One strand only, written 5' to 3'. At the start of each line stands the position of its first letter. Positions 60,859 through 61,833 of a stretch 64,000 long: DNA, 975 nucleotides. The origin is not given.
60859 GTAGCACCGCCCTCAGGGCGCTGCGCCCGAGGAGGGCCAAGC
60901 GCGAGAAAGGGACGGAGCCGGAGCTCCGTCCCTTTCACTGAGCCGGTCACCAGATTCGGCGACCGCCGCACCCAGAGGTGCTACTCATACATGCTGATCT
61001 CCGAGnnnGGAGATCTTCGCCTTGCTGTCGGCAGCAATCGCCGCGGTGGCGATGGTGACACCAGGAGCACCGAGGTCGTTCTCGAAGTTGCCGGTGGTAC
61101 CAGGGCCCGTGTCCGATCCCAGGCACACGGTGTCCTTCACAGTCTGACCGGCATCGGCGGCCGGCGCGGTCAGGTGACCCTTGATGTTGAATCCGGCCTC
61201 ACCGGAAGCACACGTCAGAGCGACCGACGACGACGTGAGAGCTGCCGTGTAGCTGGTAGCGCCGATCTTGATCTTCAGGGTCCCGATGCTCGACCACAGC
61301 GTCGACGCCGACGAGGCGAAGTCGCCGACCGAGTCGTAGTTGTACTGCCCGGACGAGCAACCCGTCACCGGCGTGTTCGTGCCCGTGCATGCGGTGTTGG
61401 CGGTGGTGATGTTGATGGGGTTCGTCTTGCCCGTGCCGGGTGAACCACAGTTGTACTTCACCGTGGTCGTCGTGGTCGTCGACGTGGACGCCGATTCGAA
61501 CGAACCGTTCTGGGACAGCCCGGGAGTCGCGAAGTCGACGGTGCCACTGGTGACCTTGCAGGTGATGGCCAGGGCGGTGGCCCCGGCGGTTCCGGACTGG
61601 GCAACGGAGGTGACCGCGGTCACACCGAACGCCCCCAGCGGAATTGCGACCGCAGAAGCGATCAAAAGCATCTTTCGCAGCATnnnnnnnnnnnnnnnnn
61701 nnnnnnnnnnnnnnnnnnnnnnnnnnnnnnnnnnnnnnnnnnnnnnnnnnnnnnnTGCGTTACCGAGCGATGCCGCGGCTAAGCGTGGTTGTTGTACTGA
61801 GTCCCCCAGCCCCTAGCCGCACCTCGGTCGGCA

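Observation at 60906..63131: Tandemly duplicated gene pair for abundant-looking secreted Cys/Ser/Thr/Gly-rich proteins of unknown family, with mosaic identity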

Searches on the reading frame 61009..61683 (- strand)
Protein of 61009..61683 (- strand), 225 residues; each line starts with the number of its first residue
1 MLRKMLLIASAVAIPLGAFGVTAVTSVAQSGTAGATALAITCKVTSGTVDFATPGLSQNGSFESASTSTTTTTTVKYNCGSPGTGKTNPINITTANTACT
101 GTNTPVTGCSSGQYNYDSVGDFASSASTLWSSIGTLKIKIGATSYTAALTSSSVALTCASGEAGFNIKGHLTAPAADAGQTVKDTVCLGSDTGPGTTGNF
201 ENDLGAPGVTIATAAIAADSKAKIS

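Call 4: search_protein_families(library=pfam, proteins=[window:61009-61683:-], max_evalue=1)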
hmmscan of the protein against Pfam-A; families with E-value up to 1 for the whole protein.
window:61009-61683:- (225 aa): 0 families

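Call 5: search_protein_families(library=ncbifam, proteins=[window:61009-61683:-], max_evalue=1)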
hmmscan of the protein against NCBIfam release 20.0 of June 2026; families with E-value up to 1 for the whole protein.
window:61009-61683:- (225 aa): 0 families
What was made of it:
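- Tried and rejected: Pfam and NCBIfam scans of both proteins gave nothing (calls 4, 5).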

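Call 6: find_homologous_proteins(query=window:61009-61683:-)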
Query window:61009-61683:- (225 aa): 54 proteins with E <= 0.001 among 3159 candidates.
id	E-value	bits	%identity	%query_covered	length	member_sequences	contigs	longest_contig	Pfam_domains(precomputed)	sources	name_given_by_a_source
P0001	1.3e-131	455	100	100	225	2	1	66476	-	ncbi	-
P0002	3.6e-110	385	86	100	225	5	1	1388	-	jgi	-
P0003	2.0e-103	363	83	100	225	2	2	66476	-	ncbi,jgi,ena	jgi:hypothetical protein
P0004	2.3e-103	363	82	100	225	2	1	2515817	-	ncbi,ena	-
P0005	1.5e-100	353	81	100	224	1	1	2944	-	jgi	jgi:hypothetical protein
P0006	1.7e-100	353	81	100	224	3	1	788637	-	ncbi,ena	-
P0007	3.2e-100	352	81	100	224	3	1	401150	-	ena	-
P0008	1.6e-96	340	75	100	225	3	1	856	-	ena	-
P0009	2.3e-93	330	75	100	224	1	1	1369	-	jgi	jgi:hypothetical protein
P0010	5.5e-93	329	77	100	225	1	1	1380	-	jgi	jgi:hypothetical protein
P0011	4.3e-87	309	71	100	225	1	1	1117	-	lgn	-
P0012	2.5e-86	307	73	100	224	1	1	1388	-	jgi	jgi:hypothetical protein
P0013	1.2e-79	285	67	100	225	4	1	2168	-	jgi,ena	-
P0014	2.4e-78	281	66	100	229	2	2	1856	-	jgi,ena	-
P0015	3.4e-78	280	67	100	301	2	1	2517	-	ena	-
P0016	4.1e-74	267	65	100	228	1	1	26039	-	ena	-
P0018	6.2e-73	263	63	100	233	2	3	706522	-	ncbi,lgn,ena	-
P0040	2.1e-23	101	39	96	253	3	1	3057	-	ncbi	-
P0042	3.1e-20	91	39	95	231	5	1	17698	-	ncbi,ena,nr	ncbi:MAG TPA: hypothetical protein VND67_01220 [Acidimicrobiales bacterium]|nr:hypothetical protein 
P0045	4.2e-19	87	42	68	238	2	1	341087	-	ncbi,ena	-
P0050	1.5e-15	76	37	75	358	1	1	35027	-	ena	-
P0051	2.1e-15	75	34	91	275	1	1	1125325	-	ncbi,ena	-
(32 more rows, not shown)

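Call 11: search_solved_structures(query=A2, max_evalue=10)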
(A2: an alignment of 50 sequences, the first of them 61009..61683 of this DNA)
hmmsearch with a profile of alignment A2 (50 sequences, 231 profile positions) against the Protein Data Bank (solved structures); distinct sequences matched with E-value up to 10: 2.
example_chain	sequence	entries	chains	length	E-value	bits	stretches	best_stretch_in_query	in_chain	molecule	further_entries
8qae_A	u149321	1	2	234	0.0046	19.9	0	113-155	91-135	sc-apCC-6-SLLA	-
2lj4_A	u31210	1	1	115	0.66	12.8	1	130-184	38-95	Peptidyl-prolyl cis-trans isomerase/rotamase, putative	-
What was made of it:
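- On Any Pfam-A or NCBIfam family: The PDB sequence-profile search gave only noise (call 11).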

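Call 17: find_encoding_contigs(protein=P0004, flank=10000, max_places=3)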
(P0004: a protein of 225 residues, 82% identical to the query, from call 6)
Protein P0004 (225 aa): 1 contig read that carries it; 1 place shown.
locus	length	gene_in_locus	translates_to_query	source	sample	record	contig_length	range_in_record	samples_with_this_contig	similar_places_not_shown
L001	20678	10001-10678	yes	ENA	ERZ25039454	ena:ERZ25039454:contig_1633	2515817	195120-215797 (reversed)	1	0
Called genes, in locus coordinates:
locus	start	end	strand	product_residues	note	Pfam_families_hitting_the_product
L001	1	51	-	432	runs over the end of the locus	PF03712:Cu2_monoox_C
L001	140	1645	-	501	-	PF01590:GAF, PF13185:GAF_2 (weak), PF00989:PAS, PF08448:PAS_4, PF13188:PAS_8, PF13426:PAS_9, PF08447:PAS_3 (weak), PF00990:GGDEF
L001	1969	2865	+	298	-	PF01828:Peptidase_A4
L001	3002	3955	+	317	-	PF00561:Abhydrolase_1, PF12146:Hydrolase_4, PF12697:Abhydrolase_6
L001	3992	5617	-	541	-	PF00324:AA_permease, PF13520:AA_permease_2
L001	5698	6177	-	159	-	PF00582:Usp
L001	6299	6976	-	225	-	PF00072:Response_reg, PF00486:Trans_reg_C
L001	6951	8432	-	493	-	PF13493:DUF4118, PF00512:HisKA, PF02518:HATPase_c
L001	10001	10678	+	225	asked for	-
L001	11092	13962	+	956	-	PF15902:Sortilin-Vps10 (faint), PF14870:PSII_BNR (weak), PF25852:DUF6242_C (weak)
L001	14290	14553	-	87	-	-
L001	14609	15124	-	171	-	-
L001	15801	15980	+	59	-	-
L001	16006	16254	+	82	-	-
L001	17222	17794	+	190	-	PF00596:Aldolase_II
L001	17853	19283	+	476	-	PF00892:EamA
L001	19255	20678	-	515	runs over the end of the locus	PF02347:GDC-P, PF21478:GcvP2_C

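Call 18: find_encoding_contigs(protein=P0006, flank=10000, max_places=3)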
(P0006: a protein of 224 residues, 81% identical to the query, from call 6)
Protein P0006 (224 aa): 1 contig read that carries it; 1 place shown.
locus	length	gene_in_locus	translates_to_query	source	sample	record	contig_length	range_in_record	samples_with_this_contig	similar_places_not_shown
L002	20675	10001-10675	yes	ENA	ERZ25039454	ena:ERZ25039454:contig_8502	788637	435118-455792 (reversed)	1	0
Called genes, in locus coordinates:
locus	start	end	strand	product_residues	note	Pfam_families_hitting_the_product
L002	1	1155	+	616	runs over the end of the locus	-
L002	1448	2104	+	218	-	-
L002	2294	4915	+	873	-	PF25390:WD40_RLD, PF00415:RCC1, PF00415:RCC1, PF13540:RCC1_2, PF00415:RCC1, PF13540:RCC1_2, PF00415:RCC1, PF13540:RCC1_2, +9 more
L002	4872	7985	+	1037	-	PF18676:MBG_2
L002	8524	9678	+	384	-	PF13229:Beta_helix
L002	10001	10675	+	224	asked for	-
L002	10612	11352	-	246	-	-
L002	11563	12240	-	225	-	-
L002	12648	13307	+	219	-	PF13489:Methyltransf_23, PF13847:Methyltransf_31, PF08241:Methyltransf_11, PF08242:Methyltransf_12, PF13649:Methyltransf_25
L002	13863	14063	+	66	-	PF08940:DUF1918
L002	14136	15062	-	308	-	-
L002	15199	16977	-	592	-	PF01593:Amino_oxidase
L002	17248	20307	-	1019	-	PF00211:Guanylate_cyc, PF13191:AAA_16, PF13401:AAA_22 (faint)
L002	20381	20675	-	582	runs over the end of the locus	-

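Call 19: predict_structure(alignment_id=A2)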
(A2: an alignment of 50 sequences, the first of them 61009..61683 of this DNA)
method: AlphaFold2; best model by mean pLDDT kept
length: 225 residues; sequences in the alignment: 50
mean_pLDDT: 85.5   pTM: 0.75
mean pLDDT of the five models: 85.5, 84.8, 84.6, 83.7, 82.7
residues with pLDDT >= 90: 146; 70-90: 44; 50-70: 4; < 50: 31
segments of 3 or more residues with pLDDT < 50: 1-31
pLDDT, mean of each block of 10 residues (from residue 1): 39 40 45 71 98 91 91 98 97 91 85 88 90 96 98 88 93 96 96 96 93 96 96
secondary structure, 60 per line:
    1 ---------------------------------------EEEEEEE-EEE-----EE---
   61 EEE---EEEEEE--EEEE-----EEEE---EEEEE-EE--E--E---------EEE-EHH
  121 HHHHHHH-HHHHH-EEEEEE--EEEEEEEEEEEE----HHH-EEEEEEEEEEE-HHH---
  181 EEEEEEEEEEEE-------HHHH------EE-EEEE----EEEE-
elements in order: E40-46 E48-50 E61-63 E67-72 E75-78 E84-87 E91-95 E114-116 H119-127 H129-133 E135-140 E143-154 E163-173 E181-192 H200-203 E213-216 E221-224

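Call 21: fold_search(model_id=the predicted structure, library=pdb)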
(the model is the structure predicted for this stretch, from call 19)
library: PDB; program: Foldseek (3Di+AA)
matches with E <= 10: 153; with E <= 0.001: 0
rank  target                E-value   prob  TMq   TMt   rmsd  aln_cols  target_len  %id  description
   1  5ixg_A                1.5e-01  0.11  0.17  0.21  19.1       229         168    7  Crystal Structure of Burkholderia cenocepacia BcnB (released 2017-03-22)
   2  5ixg_B                2.0e-01  0.08  0.17  0.20  19.8       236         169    6  Crystal Structure of Burkholderia cenocepacia BcnB (released 2017-03-22)
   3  9m2z                  2.7e-01  0.12  0.19  0.23  14.5       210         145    8  Crystal structure of an DUF3237 protein from Aspergillus (released 2025-04-09)
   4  2f1v_A                3.6e-01  0.04  0.14  0.16  19.9       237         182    8  Outer membrane protein OmpW (released 2006-01-24)
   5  4esq                  4.9e-01  0.16  0.19  0.21   8.6       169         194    5  Crystal structure of the extracellular domain of PknH from Mycobacterium tuberculosis (released 2012-07-18)
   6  8uds                  6.8e-01  0.30  0.20  0.27   4.9        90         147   12  The Crystal Structure of CoxG from M. smegmatis, minus lipid anchoring C-terminus. (released 2024-10-02)
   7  9wyg                  7.9e-01  0.03  0.14  0.14  18.1       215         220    6  Crystal structure of HAstV8 spike (released 2026-02-11)
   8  7x7z_B                8.4e-01  0.13  0.26  0.36   8.9       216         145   10  The crystal structure of 2+2/4+2 cyclase PloI4 (released 2023-02-08)
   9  4fvs_E                8.4e-01  0.06  0.23  0.24  13.8       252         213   10  Crystal structure of a putative lipoprotein (BDI_3050) from Parabacteroides distasonis ATCC 8503 at 2.70 A resolution (released 2012-07-25)
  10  9y9w_E                9.3e-01  0.03  0.16  0.13  12.1       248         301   10  Vibrio cholerae protein FrhA peptid-binding domain and adjacent split domain (S1127-F1439) in complex with peptide AGW (released 2025-12-03)
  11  2y2x_B                1.0e+00  0.03  0.12  0.08  12.8       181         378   11  Crystal Structure of Pseudomonas Aeruginosa OpdK with Vanillate (released 2011-12-28)
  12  7zvq                  1.1e+00  0.10  0.16  0.15  10.8       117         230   10  Crystal structure of the carotenoid-binding protein domain from silkworm Bombyx mori (BmCBP) in the apoform, S206V mutan (released 2022-10-26)
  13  7ztq                  1.2e+00  0.06  0.19  0.19  11.8       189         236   11  Crystal structure of the carotenoid-binding protein domain from silkworm Bombyx mori (BmCBP) in the apoform (released 2022-10-26)
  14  3r6p                  1.3e+00  0.11  0.16  0.21   7.2        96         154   12  Crystal structure of abscisic acid-bound PYL10 (released 2011-12-21)
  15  9m2y                  1.3e+00  0.06  0.18  0.26  13.5       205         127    7  Crystal structure of a DUF3237 protein from Aspergillus (released 2025-04-09)
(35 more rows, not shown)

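Call 22: search_protein_representatives(alignment_id=A2)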
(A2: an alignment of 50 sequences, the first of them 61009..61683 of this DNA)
Query: 50 sequences, 231 profile positions. Proteins with E-value up to 0.001 (for the whole library): 244; up to 1e-10: 178; up to 1e-30: 67. The best 150 are listed.
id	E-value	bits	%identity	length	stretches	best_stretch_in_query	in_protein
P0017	2.1e-89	315.5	-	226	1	1-230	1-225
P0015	2.2e-81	289.3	-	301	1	1-231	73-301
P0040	2.6e-71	256.4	-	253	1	1-230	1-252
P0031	1.7e-70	253.7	-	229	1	1-230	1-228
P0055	2.3e-70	253.2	-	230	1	1-231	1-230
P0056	9.9e-70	251.2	-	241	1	1-230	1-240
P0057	6.3e-64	232.2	-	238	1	1-230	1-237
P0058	2.7e-61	223.6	-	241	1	6-230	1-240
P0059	2.2e-59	217.3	-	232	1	6-230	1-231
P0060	3.6e-59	216.6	-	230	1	1-231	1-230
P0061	1.2e-58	214.9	-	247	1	1-230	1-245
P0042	5.1e-57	209.6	-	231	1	1-230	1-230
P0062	1.6e-53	198.1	-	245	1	3-230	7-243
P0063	2.9e-53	197.3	-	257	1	1-230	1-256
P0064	8.9e-53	195.7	-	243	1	1-230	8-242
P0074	1.1e-45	172.4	-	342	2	33-230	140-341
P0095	1.1e-37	146.3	-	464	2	1-229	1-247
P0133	1.5e-27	113.1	-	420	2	1-229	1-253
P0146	6.4e-24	101.3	-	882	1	33-230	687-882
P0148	9.5e-24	100.7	-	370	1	26-175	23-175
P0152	3.9e-23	98.7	-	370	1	7-230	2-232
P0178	2.1e-19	86.5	-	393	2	157-218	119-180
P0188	7.4e-18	81.4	-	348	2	115-217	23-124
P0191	1.0e-16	77.7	-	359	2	38-224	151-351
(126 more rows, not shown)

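Call 28: find_related_loci(query=A3, collection=genome_contigs, flank=8000)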
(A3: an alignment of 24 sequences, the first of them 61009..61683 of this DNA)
Query A3 (225 aa) in genome_contigs; peptide patterns used: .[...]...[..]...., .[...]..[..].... (x = any residue, [..] = any of these).
76 stretches matched a pattern; 4 encode a relative of the query (tblastn E <= 1e-3); 4 distinct loci.
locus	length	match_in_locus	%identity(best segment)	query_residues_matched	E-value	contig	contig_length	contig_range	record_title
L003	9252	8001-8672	39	1-214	1e-26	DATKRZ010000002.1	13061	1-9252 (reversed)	MAG TPA_asm: Acidimicrobiales bacterium isolate SMAG_U14041 k141_1259269, whole genome shotgun sequence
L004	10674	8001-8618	36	1-204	9e-16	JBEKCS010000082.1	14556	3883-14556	MAG: Acidimicrobiales bacterium isolate SPRUCE 165 SPRUCE_165_82, whole genome shotgun sequence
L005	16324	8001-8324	30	1-121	2e-6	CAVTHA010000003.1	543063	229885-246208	MAG: uncultured Acidimicrobiales bacterium isolate MFD06092.bin.2.54 genome assembly, contig: contig_31398, whole genome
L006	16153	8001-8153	39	1-51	7e-5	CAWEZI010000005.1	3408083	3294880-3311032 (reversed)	MAG: uncultured Acidimicrobiaceae bacterium isolate MFD06092.bin.1.148 genome assembly, contig: contig_9193, whole genom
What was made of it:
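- Tried and rejected: The closer alignment returned only four distant Acidimicrobiales MAG loci (call 28).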

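Call 29: find_encoding_contigs(protein=P0007, flank=8000, max_places=2)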
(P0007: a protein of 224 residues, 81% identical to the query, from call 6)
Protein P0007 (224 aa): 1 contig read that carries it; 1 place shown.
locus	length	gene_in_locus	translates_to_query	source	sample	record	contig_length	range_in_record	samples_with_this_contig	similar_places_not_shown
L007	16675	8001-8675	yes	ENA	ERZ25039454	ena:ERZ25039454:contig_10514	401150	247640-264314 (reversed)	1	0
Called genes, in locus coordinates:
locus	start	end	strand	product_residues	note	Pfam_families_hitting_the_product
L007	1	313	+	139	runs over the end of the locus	PF12705:PDDEXK_1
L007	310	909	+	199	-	PF01569:PAP2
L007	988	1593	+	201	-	PF01323:DSBA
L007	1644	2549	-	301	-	PF00296:Bac_luciferase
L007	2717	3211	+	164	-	PF00731:AIRC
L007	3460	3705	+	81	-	-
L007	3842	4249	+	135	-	PF03061:4HBT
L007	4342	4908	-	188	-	-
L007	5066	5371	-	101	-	-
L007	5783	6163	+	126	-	-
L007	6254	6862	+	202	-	PF00903:Glyoxalase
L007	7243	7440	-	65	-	-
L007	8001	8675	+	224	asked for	-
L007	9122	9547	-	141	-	PF00296:Bac_luciferase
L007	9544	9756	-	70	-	-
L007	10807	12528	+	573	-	-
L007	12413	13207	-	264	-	PF02585:PIG-L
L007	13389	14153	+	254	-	PF04012:PspA_IM30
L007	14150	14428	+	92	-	PF22743:PspAA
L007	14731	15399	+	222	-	PF01435:Peptidase_M48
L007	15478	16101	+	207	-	PF22742:PspAB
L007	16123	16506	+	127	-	PF21631:A9CJY8-like_N, PF13840:ACT_7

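Call 30: find_encoding_contigs(protein=P0018, flank=8000, max_places=3)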
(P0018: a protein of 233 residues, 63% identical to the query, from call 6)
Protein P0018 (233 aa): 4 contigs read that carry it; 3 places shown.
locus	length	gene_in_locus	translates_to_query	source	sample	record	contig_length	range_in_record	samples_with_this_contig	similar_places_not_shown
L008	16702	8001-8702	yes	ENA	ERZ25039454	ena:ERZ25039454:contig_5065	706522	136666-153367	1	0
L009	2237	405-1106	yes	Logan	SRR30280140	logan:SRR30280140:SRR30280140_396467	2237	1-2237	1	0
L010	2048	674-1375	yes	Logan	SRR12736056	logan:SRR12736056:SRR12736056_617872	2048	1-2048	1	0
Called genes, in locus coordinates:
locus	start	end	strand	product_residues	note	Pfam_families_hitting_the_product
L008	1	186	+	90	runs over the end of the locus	-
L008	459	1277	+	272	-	-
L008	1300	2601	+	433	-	PF01833:TIG, PF00041:fn3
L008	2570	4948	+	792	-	-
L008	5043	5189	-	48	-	-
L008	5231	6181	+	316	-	-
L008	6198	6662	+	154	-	PF00041:fn3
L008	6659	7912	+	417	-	-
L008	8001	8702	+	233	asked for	-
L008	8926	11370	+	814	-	PF02129:Peptidase_S15, PF08530:PepX_C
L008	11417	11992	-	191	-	PF03352:Adenine_glyco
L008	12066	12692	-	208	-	PF11716:MDMPI_N (weak)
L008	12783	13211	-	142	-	PF10604:Polyketide_cyc2, PF08327:AHSA1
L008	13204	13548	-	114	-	PF12840:HTH_20, PF01022:HTH_5, PF04545:Sigma70_r4 (faint)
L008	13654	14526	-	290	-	PF03060:NMO, PF01070:FMN_dh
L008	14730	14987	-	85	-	PF09996:DUF2237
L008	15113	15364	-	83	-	-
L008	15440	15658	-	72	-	-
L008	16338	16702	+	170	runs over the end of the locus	PF00920:ILVD_EDD_N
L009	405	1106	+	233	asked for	-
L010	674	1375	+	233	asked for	-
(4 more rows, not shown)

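Call 31: find_encoding_contigs(protein=P0016, flank=8000, max_places=2)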
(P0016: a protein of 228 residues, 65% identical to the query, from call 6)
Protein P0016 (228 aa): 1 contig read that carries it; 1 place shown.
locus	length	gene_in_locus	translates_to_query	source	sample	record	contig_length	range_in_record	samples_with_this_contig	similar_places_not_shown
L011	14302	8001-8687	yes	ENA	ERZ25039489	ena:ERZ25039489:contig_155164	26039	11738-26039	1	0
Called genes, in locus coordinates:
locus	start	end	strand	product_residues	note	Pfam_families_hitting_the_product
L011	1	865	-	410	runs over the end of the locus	PF02771:Acyl-CoA_dh_N, PF02770:Acyl-CoA_dh_M, PF00441:Acyl-CoA_dh_1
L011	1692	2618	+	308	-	PF03448:MgtE_N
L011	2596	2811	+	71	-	PF00571:CBS (weak)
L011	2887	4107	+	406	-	PF01566:Nramp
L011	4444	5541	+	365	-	PF13579:Glyco_trans_4_4 (weak), PF13439:Glyco_transf_4, PF20706:GT4-conflict, PF00534:Glycos_transf_1, PF13692:Glyco_trans_1_4, PF13524:Glyco_trans_1_2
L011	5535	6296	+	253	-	PF01209:Ubie_methyltran, PF02353:CMAS, PF13489:Methyltransf_23, PF13847:Methyltransf_31, PF08241:Methyltransf_11, PF08242:Methyltransf_12, PF13649:Methyltransf_25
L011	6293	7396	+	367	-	PF13249:SQHop_cyclase_N (faint)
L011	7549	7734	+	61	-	-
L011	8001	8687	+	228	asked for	-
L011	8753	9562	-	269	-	PF13578:Methyltransf_24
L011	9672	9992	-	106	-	-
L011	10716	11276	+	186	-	PF01872:RibD_C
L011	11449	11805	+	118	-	PF04185:Phosphoesterase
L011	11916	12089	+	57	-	PF04185:Phosphoesterase (weak)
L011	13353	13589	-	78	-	-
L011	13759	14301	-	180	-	?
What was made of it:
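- One other family gene (L011) lies near a GT4 and methyltransferases (call 31).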
